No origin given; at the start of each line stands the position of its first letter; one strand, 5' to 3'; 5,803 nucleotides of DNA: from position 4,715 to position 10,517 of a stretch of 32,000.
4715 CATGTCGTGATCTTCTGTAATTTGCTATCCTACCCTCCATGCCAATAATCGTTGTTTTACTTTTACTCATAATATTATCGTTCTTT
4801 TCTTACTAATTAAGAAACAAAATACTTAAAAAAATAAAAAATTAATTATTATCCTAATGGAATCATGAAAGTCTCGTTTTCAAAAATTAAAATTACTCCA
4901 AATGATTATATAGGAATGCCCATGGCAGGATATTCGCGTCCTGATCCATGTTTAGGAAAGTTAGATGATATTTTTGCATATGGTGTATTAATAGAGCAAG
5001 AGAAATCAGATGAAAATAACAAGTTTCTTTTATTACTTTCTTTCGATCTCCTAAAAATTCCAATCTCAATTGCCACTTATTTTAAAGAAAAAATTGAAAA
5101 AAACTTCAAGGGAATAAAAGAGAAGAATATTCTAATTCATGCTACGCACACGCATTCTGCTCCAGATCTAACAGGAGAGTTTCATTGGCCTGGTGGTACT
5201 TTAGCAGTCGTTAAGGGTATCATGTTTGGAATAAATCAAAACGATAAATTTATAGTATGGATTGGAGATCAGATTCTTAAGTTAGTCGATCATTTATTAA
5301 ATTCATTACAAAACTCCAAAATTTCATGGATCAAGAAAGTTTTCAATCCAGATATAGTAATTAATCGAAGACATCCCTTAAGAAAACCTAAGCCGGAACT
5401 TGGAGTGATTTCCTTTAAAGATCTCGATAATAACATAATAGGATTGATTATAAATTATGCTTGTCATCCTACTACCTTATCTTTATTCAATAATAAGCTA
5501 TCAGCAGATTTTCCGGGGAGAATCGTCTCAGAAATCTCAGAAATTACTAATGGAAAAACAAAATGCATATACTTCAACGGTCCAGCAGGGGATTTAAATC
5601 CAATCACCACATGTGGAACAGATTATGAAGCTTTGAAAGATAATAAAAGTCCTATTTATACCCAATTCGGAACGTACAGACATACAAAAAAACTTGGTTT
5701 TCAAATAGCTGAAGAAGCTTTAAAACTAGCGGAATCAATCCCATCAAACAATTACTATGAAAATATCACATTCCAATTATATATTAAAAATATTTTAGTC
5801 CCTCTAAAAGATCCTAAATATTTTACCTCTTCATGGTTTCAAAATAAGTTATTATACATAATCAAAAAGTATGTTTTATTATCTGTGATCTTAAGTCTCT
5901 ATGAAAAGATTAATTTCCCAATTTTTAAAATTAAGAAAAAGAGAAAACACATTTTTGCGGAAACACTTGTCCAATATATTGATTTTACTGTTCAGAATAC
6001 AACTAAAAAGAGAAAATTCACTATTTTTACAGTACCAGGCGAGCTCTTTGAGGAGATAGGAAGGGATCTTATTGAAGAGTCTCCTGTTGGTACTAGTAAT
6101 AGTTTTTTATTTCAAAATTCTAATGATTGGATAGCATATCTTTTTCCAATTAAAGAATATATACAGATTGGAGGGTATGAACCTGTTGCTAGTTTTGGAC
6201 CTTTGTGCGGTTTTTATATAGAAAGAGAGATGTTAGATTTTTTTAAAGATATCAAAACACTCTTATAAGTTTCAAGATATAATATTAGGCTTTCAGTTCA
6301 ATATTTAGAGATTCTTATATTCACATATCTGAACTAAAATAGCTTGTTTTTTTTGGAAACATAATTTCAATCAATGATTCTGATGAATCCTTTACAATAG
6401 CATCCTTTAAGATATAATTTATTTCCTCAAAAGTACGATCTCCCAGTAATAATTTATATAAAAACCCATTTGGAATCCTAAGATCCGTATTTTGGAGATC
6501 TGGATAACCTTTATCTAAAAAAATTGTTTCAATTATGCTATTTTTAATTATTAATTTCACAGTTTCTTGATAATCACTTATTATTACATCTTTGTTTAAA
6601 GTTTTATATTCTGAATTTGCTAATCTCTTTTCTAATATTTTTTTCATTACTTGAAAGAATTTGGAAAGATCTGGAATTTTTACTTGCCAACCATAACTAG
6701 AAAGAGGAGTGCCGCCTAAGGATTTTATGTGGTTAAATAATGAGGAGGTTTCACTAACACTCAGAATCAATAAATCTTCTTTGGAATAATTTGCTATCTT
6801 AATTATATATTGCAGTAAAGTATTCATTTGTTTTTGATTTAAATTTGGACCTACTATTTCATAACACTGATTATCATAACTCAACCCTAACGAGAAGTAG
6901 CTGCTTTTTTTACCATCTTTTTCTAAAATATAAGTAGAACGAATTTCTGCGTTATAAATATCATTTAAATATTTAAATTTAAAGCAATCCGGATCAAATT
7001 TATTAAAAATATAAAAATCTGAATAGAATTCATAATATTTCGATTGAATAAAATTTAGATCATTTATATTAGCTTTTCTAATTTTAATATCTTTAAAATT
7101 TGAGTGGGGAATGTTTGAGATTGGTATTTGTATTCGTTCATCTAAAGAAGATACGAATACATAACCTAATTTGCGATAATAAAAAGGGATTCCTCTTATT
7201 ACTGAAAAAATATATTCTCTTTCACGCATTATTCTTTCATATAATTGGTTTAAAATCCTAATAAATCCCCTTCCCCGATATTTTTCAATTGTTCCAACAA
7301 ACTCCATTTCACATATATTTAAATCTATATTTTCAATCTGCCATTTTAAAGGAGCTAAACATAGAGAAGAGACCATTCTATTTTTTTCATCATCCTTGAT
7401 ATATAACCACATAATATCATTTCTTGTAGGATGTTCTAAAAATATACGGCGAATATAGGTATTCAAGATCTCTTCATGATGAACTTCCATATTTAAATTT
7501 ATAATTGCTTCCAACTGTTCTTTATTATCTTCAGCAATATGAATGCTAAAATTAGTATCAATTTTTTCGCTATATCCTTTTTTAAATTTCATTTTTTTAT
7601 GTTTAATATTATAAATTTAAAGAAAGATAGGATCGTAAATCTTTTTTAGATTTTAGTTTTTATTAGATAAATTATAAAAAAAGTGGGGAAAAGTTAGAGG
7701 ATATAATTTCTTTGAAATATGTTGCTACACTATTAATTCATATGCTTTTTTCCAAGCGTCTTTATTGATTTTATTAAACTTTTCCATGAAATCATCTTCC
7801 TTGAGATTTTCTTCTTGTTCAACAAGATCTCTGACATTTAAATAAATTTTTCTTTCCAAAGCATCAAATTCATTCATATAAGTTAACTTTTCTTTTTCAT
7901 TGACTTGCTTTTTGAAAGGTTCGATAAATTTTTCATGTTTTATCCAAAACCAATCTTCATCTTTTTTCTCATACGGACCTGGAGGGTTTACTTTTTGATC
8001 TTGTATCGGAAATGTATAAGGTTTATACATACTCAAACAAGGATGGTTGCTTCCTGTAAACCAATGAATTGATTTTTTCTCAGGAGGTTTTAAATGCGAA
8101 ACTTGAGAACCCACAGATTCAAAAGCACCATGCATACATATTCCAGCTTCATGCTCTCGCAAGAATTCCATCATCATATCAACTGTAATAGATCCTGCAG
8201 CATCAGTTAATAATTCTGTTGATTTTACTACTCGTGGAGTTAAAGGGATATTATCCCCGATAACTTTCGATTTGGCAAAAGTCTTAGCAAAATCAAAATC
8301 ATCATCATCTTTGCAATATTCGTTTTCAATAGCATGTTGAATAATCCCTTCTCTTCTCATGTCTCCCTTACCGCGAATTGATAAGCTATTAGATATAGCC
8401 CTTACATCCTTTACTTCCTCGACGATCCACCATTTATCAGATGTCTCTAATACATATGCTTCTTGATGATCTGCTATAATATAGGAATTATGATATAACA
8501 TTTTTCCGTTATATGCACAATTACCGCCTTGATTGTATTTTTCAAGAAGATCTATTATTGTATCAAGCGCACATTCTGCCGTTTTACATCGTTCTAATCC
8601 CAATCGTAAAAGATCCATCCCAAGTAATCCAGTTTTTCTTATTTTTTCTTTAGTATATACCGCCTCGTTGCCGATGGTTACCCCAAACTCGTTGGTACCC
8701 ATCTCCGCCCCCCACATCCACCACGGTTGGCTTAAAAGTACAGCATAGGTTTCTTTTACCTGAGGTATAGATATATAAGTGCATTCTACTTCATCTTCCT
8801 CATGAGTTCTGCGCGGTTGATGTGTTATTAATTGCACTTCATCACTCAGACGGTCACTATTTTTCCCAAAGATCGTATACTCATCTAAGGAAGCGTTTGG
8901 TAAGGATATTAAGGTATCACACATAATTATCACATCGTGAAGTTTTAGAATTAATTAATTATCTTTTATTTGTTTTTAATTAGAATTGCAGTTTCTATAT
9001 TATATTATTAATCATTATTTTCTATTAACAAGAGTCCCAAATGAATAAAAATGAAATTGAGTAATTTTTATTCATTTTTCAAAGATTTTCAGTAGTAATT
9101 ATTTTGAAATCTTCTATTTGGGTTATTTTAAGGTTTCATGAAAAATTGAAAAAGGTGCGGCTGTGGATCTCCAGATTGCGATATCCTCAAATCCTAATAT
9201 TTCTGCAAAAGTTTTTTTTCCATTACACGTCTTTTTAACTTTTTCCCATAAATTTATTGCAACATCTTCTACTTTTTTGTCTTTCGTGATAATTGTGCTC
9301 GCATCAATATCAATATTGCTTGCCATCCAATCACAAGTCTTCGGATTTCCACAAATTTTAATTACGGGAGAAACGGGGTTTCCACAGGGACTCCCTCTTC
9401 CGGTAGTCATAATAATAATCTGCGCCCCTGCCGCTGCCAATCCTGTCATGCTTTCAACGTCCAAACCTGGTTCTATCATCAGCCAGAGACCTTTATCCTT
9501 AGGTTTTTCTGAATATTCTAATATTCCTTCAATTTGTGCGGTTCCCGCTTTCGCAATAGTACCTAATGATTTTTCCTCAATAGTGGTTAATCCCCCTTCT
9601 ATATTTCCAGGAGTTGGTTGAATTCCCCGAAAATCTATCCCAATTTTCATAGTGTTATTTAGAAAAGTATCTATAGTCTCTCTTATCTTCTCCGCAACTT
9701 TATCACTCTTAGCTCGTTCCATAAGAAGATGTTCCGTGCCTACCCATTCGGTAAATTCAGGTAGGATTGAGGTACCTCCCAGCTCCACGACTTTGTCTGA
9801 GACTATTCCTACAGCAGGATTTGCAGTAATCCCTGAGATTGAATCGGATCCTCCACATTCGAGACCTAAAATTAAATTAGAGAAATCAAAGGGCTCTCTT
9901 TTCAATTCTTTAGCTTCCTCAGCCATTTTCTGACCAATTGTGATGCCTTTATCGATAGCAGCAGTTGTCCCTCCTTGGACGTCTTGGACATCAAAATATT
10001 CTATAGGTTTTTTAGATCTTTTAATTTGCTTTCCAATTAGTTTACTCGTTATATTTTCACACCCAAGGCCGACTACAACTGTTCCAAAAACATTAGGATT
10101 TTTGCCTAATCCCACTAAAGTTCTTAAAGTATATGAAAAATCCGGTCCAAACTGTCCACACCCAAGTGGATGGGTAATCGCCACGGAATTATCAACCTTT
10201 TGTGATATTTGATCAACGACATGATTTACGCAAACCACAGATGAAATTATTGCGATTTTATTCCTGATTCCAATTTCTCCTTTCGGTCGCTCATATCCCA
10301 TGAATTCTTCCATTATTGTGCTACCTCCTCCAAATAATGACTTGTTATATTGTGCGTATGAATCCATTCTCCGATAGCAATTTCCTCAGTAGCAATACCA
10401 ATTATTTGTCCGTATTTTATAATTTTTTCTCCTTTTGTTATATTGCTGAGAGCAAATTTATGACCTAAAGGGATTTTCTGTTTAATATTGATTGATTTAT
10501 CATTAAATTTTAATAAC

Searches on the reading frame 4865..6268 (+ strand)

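Call 6: search_protein_families(library=pfam, proteins=[window:4865-6268:+], max_evalue=0.1)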
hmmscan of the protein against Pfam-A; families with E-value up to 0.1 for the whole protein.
window:4865-6268:+ (467 aa): 1 family
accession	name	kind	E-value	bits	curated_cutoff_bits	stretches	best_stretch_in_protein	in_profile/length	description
PF04734.18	Ceramidase_alk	-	3.3e-06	26.5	32.1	1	17-218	16-220/509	Neutral/alkaline non-lysosomal ceramidase, N-terminal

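Call 7: search_protein_families(library=ncbifam, proteins=[window:4865-6268:+], max_evalue=0.1)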
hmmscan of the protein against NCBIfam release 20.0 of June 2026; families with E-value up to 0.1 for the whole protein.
window:4865-6268:+ (467 aa): 0 families

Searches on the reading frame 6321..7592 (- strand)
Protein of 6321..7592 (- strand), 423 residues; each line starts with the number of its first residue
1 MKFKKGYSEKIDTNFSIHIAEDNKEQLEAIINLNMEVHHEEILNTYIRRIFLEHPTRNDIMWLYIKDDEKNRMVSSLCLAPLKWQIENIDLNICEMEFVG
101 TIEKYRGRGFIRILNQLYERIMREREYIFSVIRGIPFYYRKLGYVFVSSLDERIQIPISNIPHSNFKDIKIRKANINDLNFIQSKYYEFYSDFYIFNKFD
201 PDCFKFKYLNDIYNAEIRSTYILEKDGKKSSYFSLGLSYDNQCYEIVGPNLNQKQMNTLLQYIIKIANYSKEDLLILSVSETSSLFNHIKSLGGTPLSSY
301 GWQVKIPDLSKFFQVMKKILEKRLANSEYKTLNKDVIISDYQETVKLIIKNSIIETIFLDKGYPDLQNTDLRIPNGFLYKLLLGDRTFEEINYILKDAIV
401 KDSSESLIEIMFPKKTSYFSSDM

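Call 6: search_protein_families(library=pfam, proteins=[window:6321-7592:-], max_evalue=0.1)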
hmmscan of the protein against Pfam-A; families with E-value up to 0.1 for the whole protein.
window:6321-7592:- (423 aa): 4 families
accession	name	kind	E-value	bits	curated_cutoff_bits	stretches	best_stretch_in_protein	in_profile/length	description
PF13527.13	Acetyltransf_9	-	7.7e-08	32.8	25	1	24-144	7-124/127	Acetyltransferase (GNAT) domain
PF00583.31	Acetyltransf_1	-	0.00011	22.9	20.7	1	53-144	26-116/116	Acetyltransferase (GNAT) family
PF23209.2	IDM1_C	-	0.014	15.9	33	1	92-123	56-87/140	Increased DNA methylation 1, C-terminal domain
PF08444.16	Gly_acyl_tr_C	-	0.019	15.7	27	1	92-127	18-53/89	Aralkyl acyl-CoA:amino acid N-acyltransferase, C-terminal region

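Call 7: search_protein_families(library=ncbifam, proteins=[window:6321-7592:-], max_evalue=0.1)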
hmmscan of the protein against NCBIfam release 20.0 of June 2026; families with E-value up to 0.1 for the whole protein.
window:6321-7592:- (423 aa): 0 families

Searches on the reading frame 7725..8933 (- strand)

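Call 6: search_protein_families(library=pfam, proteins=[window:7725-8933:-], max_evalue=0.1)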
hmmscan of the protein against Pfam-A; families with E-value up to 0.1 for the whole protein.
window:7725-8933:- (402 aa): 2 families
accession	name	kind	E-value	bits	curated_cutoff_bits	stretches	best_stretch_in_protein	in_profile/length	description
PF03577.20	Peptidase_C69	-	7.1e-06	25.7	23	1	5-245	2-255/402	Peptidase family C69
PF03417.21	AAT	-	0.0032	17.6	23.2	1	53-167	25-122/225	Acyl-coenzyme A:6-aminopenicillanic acid acyl-transferase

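Call 7: search_protein_families(library=ncbifam, proteins=[window:7725-8933:-], max_evalue=0.1)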
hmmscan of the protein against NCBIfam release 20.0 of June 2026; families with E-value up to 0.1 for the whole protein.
window:7725-8933:- (402 aa): 1 family
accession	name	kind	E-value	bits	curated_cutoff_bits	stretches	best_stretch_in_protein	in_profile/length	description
NF040521.1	C45_proenzyme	subfamily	7.7e-05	22.2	85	1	65-188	134-229/313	C45 family autoproteolytic acyltransferase/hydrolase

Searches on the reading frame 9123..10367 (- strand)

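Call 6: search_protein_families(library=pfam, proteins=[window:9123-10367:-], max_evalue=0.1)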
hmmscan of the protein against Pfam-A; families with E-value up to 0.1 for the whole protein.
window:9123-10367:- (414 aa): 2 families
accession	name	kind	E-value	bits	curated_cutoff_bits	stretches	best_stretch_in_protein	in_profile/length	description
PF20629.2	GD_AH_C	-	2.4e-90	302.5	26.8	1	163-402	2-240/242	D-galactarate/Altronate dehydratase, C-terminal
PF04295.18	GD_AH_second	-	3e-39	134.6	27.3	1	24-153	1-136/136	D-galactarate dehydratase/Altronate hydrolase, second domain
